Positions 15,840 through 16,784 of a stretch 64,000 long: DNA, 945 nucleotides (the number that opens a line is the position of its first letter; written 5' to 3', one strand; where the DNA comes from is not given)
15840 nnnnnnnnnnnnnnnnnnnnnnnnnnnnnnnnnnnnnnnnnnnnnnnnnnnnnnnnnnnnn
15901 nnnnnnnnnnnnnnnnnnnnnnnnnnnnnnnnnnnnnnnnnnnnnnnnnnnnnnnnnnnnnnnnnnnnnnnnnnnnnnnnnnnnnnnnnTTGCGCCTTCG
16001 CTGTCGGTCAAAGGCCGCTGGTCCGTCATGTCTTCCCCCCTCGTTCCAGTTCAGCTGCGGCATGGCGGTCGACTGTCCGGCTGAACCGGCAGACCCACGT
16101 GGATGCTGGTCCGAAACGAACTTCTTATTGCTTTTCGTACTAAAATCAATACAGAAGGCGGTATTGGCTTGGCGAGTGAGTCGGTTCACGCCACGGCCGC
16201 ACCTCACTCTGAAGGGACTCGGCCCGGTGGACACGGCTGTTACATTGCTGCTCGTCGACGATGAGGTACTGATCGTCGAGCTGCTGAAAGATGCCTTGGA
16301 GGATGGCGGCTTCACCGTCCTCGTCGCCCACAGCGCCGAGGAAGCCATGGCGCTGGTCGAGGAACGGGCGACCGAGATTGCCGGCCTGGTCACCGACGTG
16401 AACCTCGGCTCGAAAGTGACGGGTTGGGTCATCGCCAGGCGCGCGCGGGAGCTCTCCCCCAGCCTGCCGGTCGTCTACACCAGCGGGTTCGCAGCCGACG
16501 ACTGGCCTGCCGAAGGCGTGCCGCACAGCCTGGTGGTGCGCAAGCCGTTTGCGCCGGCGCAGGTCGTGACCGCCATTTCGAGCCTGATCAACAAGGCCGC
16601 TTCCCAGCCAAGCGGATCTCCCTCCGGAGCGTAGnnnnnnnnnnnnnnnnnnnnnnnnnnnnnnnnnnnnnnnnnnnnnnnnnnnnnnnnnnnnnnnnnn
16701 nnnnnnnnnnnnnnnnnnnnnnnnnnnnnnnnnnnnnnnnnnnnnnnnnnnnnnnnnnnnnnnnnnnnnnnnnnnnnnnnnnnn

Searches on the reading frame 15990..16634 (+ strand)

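Call 26: search_protein_families(library=pfam, proteins=[window:15990-16634:+], max_evalue=0.001)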
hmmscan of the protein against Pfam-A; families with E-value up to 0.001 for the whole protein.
window:15990-16634:+ (214 aa): 1 family
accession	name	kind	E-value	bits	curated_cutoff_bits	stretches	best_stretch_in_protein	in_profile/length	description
PF00072.30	Response_reg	-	4.1e-11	43.5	30.2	1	87-196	2-110/111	Response regulator receiver domain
